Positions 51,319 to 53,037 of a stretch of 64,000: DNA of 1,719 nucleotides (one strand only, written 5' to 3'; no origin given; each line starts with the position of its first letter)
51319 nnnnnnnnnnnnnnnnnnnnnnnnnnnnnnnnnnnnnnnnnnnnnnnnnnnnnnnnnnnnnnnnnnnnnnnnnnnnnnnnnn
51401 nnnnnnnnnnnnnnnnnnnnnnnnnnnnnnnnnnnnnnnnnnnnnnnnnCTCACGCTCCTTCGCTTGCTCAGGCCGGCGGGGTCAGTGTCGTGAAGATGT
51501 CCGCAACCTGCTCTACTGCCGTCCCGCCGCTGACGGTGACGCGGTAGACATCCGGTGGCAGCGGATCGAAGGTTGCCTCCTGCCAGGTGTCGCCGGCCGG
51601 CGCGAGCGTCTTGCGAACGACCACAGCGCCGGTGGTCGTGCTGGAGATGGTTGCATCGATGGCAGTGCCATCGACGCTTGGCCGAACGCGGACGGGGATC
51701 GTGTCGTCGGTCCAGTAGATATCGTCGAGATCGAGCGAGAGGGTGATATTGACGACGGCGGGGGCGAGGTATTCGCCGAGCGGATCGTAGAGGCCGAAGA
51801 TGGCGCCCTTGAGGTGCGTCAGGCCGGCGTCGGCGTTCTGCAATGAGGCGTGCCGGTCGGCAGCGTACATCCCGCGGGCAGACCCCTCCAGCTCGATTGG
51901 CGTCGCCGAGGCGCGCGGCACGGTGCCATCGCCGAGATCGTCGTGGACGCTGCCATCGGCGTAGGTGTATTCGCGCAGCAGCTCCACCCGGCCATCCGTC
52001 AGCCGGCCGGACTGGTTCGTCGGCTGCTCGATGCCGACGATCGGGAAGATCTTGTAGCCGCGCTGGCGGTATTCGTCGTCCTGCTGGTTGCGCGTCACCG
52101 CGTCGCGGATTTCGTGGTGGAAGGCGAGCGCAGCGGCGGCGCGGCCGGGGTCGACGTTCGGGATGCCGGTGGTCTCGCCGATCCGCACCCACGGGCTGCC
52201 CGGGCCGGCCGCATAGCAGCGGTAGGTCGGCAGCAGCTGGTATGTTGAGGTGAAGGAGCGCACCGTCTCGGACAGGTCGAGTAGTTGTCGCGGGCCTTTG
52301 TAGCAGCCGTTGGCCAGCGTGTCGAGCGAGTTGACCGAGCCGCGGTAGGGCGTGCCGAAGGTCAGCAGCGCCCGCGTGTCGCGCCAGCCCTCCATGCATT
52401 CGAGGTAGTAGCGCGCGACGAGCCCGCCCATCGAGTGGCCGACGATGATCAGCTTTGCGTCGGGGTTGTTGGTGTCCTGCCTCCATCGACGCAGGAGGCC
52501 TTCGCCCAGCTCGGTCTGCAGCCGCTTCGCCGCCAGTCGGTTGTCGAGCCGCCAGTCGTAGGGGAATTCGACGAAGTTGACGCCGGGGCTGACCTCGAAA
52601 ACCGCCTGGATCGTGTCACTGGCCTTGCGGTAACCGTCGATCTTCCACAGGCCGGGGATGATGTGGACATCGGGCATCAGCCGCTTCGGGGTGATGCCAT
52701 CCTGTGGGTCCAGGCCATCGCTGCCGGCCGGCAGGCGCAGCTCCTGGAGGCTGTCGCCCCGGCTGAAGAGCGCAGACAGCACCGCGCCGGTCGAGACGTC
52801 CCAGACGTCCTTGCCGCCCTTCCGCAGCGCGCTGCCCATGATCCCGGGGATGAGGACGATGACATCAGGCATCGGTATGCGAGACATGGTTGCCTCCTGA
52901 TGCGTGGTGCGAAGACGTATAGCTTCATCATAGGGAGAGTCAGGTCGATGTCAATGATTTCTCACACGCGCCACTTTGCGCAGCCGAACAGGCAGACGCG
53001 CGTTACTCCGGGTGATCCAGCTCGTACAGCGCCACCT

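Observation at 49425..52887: LCAT-like lipase + CHAT protease two-gene operon beside the restriction cluster: candidate undescribed defence or abortive-infection module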

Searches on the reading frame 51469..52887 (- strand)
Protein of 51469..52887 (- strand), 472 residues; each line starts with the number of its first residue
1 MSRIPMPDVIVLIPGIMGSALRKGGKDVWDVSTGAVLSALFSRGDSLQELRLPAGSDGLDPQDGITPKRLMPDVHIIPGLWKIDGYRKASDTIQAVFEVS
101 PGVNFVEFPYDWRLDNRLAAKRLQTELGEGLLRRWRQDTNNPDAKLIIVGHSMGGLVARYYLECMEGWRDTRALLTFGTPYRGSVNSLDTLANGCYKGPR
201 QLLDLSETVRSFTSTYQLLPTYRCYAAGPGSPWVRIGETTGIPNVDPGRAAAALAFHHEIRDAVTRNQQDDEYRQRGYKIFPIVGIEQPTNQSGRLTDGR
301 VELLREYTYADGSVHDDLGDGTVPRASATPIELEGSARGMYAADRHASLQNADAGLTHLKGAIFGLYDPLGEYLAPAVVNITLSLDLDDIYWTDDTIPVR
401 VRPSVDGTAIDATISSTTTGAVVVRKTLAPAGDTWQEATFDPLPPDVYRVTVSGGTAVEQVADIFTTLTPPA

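Call 3: search_protein_families(library=pfam, proteins=[window:51469-52887:-], max_evalue=0.1)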
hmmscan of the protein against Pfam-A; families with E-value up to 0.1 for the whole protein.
window:51469-52887:- (472 aa): 11 families
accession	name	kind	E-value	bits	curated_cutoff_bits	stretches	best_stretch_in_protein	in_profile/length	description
PF02450.21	LCAT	-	4.2e-13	49.7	21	1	101-220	83-203/392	Lecithin:cholesterol acyltransferase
PF07819.20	PGAP1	-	7.6e-08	32.8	24.3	1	137-197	84-145/233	PGAP1-like alpha/beta domain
PF05057.20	DUF676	-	0.0015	18.5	20.3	1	137-185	72-129/217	Putative serine esterase (DUF676)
PF02089.21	Palm_thioest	-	0.0019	18.4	26.8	1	141-188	70-117/254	Palmitoyl protein thioesterase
PF00561.26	Abhydrolase_1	-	0.0029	17.7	25.8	1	142-162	67-87/245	alpha/beta hydrolase fold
PF12146.15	Hydrolase_4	-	0.0031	17.3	27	1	139-163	71-95/239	Serine aminopeptidase, S33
PF01764.32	Lipase_3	-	0.0046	17.3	22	1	138-184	57-107/140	Lipase (class 3)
PF12697.13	Abhydrolase_6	-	0.0086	17.2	26.3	1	126-187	60-117/217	Alpha/beta hydrolase family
PF20408.4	Abhydrolase_11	-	0.013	15.6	27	1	102-181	31-109/193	Alpha/beta hydrolase domain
PF06028.17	DUF915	-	0.019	14.8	22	1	147-187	106-149/255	Alpha/beta hydrolase of unknown function (DUF915)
PF24096.1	DUF7379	-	0.031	14.7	33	1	131-183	57-114/191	Domain of unknown function (DUF7379)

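Call 4: search_protein_families(library=padloc, proteins=[window:51469-52887:-], max_evalue=0.1)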
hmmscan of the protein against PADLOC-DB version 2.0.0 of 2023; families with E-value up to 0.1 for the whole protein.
window:51469-52887:- (472 aa): 0 families

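Call 5: search_protein_families(library=ncbifam, proteins=[window:51469-52887:-], max_evalue=0.1)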
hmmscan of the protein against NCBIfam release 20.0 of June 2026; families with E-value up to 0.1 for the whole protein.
window:51469-52887:- (472 aa): 0 families

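Call 14: find_homologous_proteins(query=window:51469-52887:-)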
Query window:51469-52887:- (472 aa): 4559 proteins with E <= 0.001 among 8000 candidates; the best 120 are listed.
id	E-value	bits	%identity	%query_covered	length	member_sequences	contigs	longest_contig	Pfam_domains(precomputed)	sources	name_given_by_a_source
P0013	0.0e+0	1079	100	100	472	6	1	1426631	PF02450.22,PF07819.20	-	-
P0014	2.4e-279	945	87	100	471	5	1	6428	PF02450.22,PF07819.20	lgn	-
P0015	4.1e-277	938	87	100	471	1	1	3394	PF02450.22,PF07819.20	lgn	-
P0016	8.2e-270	914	83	100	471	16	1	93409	PF02450.22,PF07819.20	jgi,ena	-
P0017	3.5e-269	912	84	100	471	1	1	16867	PF02450.22,PF07819.20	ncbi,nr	ncbi:MAG: hypothetical protein M9890_12170 [Thermomicrobiales bacterium]|nr:hypothetical protein [Th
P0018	2.3e-267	905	83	100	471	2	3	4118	PF02450.22,PF07819.20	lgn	-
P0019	2.6e-158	546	55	99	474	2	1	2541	PF02450.22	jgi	jgi:pimeloyl-ACP methyl ester carboxylesterase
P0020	2.7e-154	533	55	97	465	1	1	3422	PF02450.22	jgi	-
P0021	6.9e-154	531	55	99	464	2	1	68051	PF02450.22,PF07819.20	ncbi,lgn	-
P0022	2.0e-153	530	54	99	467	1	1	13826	PF02450.22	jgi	jgi:pimeloyl-ACP methyl ester carboxylesterase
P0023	2.9e-153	529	55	99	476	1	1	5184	PF02450.22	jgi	jgi:hypothetical protein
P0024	3.2e-153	529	54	100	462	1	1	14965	PF02450.22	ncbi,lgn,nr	ncbi:MAG TPA: hypothetical protein VFI42_16945 [Thermomicrobiaceae bacterium]|nr:hypothetical protei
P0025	3.7e-153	529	55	99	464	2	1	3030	PF02450.22,PF07819.20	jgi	jgi:hypothetical protein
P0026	1.6e-152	527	54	98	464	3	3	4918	PF02450.22,PF07819.20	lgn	-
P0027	2.8e-152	526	53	98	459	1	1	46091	PF02450.22,PF07819.20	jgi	jgi:pimeloyl-ACP methyl ester carboxylesterase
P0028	3.0e-151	523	53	99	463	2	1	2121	PF02450.22,PF07819.20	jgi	jgi:pimeloyl-ACP methyl ester carboxylesterase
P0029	5.2e-151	522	54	98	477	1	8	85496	PF02450.22,PF07819.20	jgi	jgi:hypothetical protein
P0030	1.5e-150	520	54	98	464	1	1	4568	PF02450.22,PF07819.20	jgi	jgi:hypothetical protein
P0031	2.4e-150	520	55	98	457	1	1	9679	PF02450.22,PF07819.20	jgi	jgi:pimeloyl-ACP methyl ester carboxylesterase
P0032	2.4e-150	520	54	100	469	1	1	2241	PF02450.22,PF07819.20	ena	-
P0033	3.6e-150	519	54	98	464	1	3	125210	PF02450.22,PF07819.20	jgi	jgi:pimeloyl-ACP methyl ester carboxylesterase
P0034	4.5e-150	519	53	99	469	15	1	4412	PF02450.22,PF07819.20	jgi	jgi:lecithin:cholesterol acyltransferase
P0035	1.8e-148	513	54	99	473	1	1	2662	PF02450.22,PF07819.20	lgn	-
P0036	2.3e-148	513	55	99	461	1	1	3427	PF02450.22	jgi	jgi:hypothetical protein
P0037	1.3e-147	511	53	98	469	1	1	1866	PF02450.22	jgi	jgi:Lecithin:cholesterol acyltransferase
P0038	2.6e-147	510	52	99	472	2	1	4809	PF02450.22,PF07819.20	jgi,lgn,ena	-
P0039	3.4e-147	509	54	99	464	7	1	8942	PF02450.22,PF07819.20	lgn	-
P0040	4.5e-147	509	53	100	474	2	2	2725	PF02450.22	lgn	-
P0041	1.6e-146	507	53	99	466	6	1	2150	PF02450.22,PF07819.20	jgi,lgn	jgi:pimeloyl-ACP methyl ester carboxylesterase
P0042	1.6e-146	507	53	98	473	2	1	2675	PF02450.22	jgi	jgi:pimeloyl-ACP methyl ester carboxylesterase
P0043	3.1e-146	506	52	99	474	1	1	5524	PF02450.22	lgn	-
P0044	3.5e-146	506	52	98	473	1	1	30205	PF02450.22,PF07819.20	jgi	jgi:pimeloyl-ACP methyl ester carboxylesterase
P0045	4.8e-146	505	51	98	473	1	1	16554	PF02450.22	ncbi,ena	-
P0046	2.2e-145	503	53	99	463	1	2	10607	PF02450.22,PF07819.20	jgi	jgi:hypothetical protein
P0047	2.5e-145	503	54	97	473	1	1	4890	PF02450.22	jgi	jgi:pimeloyl-ACP methyl ester carboxylesterase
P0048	2.6e-145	503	52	99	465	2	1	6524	PF02450.22,PF07819.20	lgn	-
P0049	3.1e-145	503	52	99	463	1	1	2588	PF02450.22,PF07819.20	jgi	jgi:pimeloyl-ACP methyl ester carboxylesterase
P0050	3.2e-145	503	54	98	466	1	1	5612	PF02450.22,PF07819.20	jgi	jgi:hypothetical protein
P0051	1.0e-144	501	53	98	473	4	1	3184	PF02450.22,PF07819.20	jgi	jgi:pimeloyl-ACP methyl ester carboxylesterase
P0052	2.1e-144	500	55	99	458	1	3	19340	PF02450.22,PF07819.20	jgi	jgi:hypothetical protein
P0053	3.6e-144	499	52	99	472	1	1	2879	PF02450.22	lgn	-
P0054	6.6e-144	498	53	99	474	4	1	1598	PF02450.22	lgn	-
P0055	8.2e-144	498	52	98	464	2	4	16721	PF02450.22,PF07819.20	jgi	jgi:pimeloyl-ACP methyl ester carboxylesterase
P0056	1.4e-143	497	53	97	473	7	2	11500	PF02450.22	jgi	jgi:pimeloyl-ACP methyl ester carboxylesterase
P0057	3.2e-143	496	51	98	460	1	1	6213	PF02450.22,PF07819.20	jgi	jgi:hypothetical protein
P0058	3.6e-143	496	52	99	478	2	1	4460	PF02450.22,PF07819.20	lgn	-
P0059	4.5e-143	496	54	99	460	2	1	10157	PF02450.22,PF07819.20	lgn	-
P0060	1.0e-141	491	52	99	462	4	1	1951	PF02450.22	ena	-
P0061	1.8e-141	490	52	99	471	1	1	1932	PF02450.22,PF07819.20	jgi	jgi:pimeloyl-ACP methyl ester carboxylesterase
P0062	2.1e-141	490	53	100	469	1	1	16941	PF02450.22,PF07819.20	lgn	-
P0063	2.8e-141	490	52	99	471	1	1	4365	PF02450.22,PF07819.20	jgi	jgi:pimeloyl-ACP methyl ester carboxylesterase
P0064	3.1e-141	490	52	99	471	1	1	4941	PF02450.22,PF07819.20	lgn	-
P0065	3.6e-141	489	52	99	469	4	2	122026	PF02450.22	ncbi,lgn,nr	ncbi:MAG: hypothetical protein HYU41_12910 [Candidatus Rokubacteria bacterium]|nr:hypothetical prote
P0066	9.3e-141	488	52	99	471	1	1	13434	PF02450.22,PF07819.20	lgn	-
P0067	9.4e-141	488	52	99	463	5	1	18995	PF02450.22,PF07819.20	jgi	jgi:pimeloyl-ACP methyl ester carboxylesterase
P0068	1.6e-140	487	53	99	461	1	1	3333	PF02450.22,PF07819.20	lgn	-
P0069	1.7e-140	487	52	99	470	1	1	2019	PF02450.22,PF07819.20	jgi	jgi:pimeloyl-ACP methyl ester carboxylesterase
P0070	2.4e-140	487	52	100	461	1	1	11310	PF02450.22,PF07819.20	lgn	-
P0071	2.5e-140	487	50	100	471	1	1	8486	PF02450.22,PF07819.20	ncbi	-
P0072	4.1e-140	486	52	98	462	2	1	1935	PF02450.22,PF07819.20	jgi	jgi:pimeloyl-ACP methyl ester carboxylesterase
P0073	5.2e-140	486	51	99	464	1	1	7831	PF02450.22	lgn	-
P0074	5.6e-140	485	52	100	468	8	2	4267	PF02450.22,PF07819.20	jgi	jgi:hypothetical protein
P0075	6.6e-140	485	51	99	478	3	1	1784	PF02450.22,PF07819.20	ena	-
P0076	8.0e-140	485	50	99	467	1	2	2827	PF02450.22,PF07819.20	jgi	jgi:hypothetical protein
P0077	8.7e-140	485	52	96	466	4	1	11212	PF02450.22,PF07819.20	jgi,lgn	jgi:hypothetical protein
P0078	9.9e-140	485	50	99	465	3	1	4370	PF02450.22,PF07819.20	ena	-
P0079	1.2e-139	484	54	99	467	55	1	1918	PF02450.22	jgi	jgi:Lecithin:cholesterol acyltransferase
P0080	2.0e-139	484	50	99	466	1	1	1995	PF02450.22,PF07819.20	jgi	jgi:pimeloyl-ACP methyl ester carboxylesterase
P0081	2.3e-139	483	51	100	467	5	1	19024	PF02450.22,PF07819.20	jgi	jgi:pimeloyl-ACP methyl ester carboxylesterase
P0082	2.3e-139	483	50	99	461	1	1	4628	PF02450.22,PF07819.20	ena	-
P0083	2.3e-139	483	51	99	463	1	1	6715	PF02450.22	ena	-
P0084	2.5e-139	483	52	98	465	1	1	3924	PF02450.22,PF07819.20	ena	-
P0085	2.9e-139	483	52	99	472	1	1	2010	PF02450.22,PF07819.20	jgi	jgi:hypothetical protein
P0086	2.9e-139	483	53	99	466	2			PF02450.22,PF07819.20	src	-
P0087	3.9e-139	483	51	100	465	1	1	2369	PF02450.22,PF07819.20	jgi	jgi:pimeloyl-ACP methyl ester carboxylesterase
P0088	5.6e-139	482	51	99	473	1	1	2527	PF02450.22,PF07819.20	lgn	-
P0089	7.7e-139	482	51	99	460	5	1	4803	PF02450.22,PF07819.20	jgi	jgi:pimeloyl-ACP methyl ester carboxylesterase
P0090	9.7e-139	481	50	100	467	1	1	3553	PF02450.22,PF07819.20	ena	-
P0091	1.0e-138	481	52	100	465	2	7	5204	PF02450.22,PF07819.20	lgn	-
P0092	1.3e-138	481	52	99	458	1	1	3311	PF02450.22,PF07819.20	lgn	-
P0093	1.7e-138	481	51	99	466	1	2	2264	PF02450.22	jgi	jgi:hypothetical protein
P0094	1.7e-138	481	52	100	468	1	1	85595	PF02450.22,PF07819.20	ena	-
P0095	1.8e-138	480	53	98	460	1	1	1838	PF02450.22,PF07819.20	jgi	-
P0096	2.4e-138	480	51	99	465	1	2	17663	PF02450.22,PF07819.20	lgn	-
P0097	3.1e-138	480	52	99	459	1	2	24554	PF02450.22,PF07819.20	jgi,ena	jgi:pimeloyl-ACP methyl ester carboxylesterase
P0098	3.2e-138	480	51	99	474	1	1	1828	PF02450.22,PF07819.20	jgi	jgi:pimeloyl-ACP methyl ester carboxylesterase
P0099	3.6e-138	479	51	99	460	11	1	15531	PF02450.22,PF07819.20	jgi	jgi:pimeloyl-ACP methyl ester carboxylesterase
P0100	8.4e-138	478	51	98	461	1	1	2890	PF02450.22,PF07819.20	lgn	-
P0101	8.4e-138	478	52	99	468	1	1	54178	PF02450.22,PF07819.20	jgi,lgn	jgi:pimeloyl-ACP methyl ester carboxylesterase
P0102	1.2e-137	478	50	100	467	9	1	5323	PF02450.22,PF07819.20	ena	-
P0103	1.2e-137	478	52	99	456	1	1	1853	PF02450.22,PF07819.20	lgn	-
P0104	1.7e-137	477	51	99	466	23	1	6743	PF02450.22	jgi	jgi:pimeloyl-ACP methyl ester carboxylesterase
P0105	2.9e-137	477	51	99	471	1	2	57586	PF02450.22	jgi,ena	jgi:hypothetical protein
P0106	3.2e-137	476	51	99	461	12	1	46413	PF02450.22,PF07819.20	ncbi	-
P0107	3.3e-137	476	51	97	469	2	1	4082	PF02450.22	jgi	jgi:hypothetical protein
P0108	3.7e-137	476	51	100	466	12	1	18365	PF02450.22,PF07819.20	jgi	-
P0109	4.0e-137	476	50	99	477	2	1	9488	PF02450.22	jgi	jgi:hypothetical protein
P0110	4.3e-137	476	50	98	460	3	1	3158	PF02450.22,PF07819.20,PF12146.16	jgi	jgi:pimeloyl-ACP methyl ester carboxylesterase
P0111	4.3e-137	476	52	99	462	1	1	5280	PF02450.22,PF07819.20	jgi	jgi:pimeloyl-ACP methyl ester carboxylesterase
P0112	5.3e-137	476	51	99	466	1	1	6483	PF02450.22,PF07819.20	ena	-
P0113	5.6e-137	476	52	98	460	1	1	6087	PF02450.22,PF07819.20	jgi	jgi:pimeloyl-ACP methyl ester carboxylesterase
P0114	7.5e-137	475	51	99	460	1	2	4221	PF02450.22,PF07819.20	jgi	jgi:pimeloyl-ACP methyl ester carboxylesterase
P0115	8.4e-137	475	50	100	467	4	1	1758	PF02450.22,PF07819.20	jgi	jgi:hypothetical protein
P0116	1.4e-136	474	51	98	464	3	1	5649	PF02450.22,PF07819.20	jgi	jgi:pimeloyl-ACP methyl ester carboxylesterase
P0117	1.9e-136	474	51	98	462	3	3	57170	PF02450.22,PF07819.20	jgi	jgi:pimeloyl-ACP methyl ester carboxylesterase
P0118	2.0e-136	474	51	98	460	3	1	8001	PF02450.22,PF07819.20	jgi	-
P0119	2.0e-136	474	51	99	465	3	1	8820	PF02450.22,PF07819.20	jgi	jgi:pimeloyl-ACP methyl ester carboxylesterase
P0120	2.1e-136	474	52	99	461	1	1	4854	PF02450.22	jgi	jgi:hypothetical protein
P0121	2.7e-136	473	49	99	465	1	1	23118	PF02450.22,PF07819.20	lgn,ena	-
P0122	2.8e-136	473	52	98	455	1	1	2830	PF02450.22,PF07819.20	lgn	-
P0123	3.7e-136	473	51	99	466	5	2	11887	PF02450.22,PF07819.20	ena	-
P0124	4.7e-136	473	51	99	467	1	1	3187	PF02450.22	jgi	-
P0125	6.2e-136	472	51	99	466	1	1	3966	PF02450.22,PF07819.20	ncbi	-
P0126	6.2e-136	472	52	98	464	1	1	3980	PF02450.22,PF07819.20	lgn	-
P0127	8.0e-136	472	51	99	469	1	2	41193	PF02450.22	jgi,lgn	jgi:hypothetical protein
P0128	8.1e-136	472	51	99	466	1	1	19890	PF02450.22,PF07819.20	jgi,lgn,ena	-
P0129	8.5e-136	472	52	98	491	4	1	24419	PF02450.22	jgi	jgi:hypothetical protein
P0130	9.9e-136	471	50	98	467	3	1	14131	PF02450.22,PF07819.20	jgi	jgi:pimeloyl-ACP methyl ester carboxylesterase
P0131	1.1e-135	471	50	98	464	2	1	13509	PF02450.22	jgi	jgi:pimeloyl-ACP methyl ester carboxylesterase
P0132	1.2e-135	471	52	99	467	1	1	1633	PF02450.22,PF07819.20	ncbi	-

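Call 15: find_encoding_contigs(protein=P0033, flank=6000, max_places=2)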
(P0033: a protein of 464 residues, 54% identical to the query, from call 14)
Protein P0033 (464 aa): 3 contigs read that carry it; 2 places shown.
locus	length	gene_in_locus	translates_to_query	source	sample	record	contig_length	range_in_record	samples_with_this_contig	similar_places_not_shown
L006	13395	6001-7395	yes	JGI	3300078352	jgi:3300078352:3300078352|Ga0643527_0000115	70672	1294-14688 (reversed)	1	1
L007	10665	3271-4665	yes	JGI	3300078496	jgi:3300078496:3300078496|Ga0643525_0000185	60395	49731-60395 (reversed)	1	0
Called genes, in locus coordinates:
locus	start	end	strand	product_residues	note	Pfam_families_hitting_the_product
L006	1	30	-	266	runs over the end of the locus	PF14378:PAP2_3, PF01569:PAP2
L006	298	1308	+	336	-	PF13495:Phage_int_SAM_4 (weak), PF02899:Phage_int_SAM_1 (weak), PF00589:Phage_integrase, PF11917:DUF3435 (weak)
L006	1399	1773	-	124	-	-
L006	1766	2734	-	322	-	PF01208:URO-D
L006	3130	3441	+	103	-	-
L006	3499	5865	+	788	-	-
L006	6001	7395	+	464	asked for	PF02450:LCAT, PF07819:PGAP1 (weak)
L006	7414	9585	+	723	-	PF19973:TCAD7 (weak), PF24063:DUF7363 (weak), PF12770:CHAT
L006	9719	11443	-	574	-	-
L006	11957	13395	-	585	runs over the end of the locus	PF08450:SGL (faint)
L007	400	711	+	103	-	-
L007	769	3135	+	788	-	-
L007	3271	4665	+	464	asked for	PF02450:LCAT, PF07819:PGAP1 (weak)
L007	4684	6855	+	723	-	PF19973:TCAD7 (weak), PF24063:DUF7363 (weak), PF12770:CHAT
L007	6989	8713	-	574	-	-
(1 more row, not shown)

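Call 16: find_encoding_contigs(protein=P0065, flank=6000, max_places=2)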
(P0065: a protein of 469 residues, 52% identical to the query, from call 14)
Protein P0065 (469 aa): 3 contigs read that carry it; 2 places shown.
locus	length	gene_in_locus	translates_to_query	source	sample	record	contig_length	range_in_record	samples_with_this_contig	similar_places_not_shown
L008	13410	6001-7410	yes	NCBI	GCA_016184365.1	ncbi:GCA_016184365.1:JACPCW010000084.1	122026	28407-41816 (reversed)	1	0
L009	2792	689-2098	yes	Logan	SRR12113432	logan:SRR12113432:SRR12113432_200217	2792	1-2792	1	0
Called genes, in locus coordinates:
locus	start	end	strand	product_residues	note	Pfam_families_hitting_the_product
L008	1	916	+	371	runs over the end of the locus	PF02746:MR_MLE_N, PF13378:MR_MLE_C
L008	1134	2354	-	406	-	PF07690:MFS_1, PF00083:Sugar_tr (faint), PF07690:MFS_1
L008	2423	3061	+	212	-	PF01923:Cob_adeno_trans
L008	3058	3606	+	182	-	-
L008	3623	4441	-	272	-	PF12697:Abhydrolase_6, PF00561:Abhydrolase_1, PF12146:Hydrolase_4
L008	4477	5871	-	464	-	PF00501:AMP-binding, PF13193:AMP-binding_C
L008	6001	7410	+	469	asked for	PF02450:LCAT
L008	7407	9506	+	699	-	PF12770:CHAT, PF01364:Peptidase_C25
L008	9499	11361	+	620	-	PF12770:CHAT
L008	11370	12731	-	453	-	PF20695:UbiD_N, PF01977:UbiD, PF20696:UbiD_C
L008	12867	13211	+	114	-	-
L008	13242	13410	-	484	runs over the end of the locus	PF11794:HpaB_N, PF02770:Acyl-CoA_dh_M (faint), PF03241:HpaB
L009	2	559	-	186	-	?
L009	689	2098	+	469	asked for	PF02450:LCAT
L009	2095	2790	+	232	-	?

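Call 17: find_encoding_contigs(protein=P0021, flank=6000, max_places=2)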
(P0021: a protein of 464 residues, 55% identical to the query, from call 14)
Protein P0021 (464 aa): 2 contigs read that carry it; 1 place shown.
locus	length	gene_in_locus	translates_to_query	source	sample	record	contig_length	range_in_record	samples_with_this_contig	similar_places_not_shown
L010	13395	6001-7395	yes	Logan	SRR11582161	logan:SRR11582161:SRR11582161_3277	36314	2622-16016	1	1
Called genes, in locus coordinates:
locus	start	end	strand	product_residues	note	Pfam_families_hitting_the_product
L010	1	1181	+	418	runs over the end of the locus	PF00109:ketoacyl-synt, PF02801:Ketoacyl-synt_C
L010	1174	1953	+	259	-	PF14622:Ribonucleas_3_3, PF00636:Ribonuclease_3, PF00035:dsrm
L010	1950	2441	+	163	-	PF11969:DcpS_C (weak), PF01230:HIT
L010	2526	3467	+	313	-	PF05138:PaaA_PaaC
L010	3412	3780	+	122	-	PF06243:PaaB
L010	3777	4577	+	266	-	PF05138:PaaA_PaaC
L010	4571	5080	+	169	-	PF01883:FeS_assembly_P, PF23451:Zn_ribbon_PaaD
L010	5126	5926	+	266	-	PF01872:RibD_C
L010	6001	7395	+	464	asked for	PF02450:LCAT, PF07819:PGAP1 (weak)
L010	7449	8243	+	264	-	PF26164:Bact_GSDM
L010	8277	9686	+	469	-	-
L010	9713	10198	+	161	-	PF00583:Acetyltransf_1, PF13673:Acetyltransf_10, PF13508:Acetyltransf_7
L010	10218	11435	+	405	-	PF07690:MFS_1, PF12832:MFS_1_like, PF07690:MFS_1 (weak)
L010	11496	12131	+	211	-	-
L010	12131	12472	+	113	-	PF26485:DUF8156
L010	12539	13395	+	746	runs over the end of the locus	PF00136:DNA_pol_B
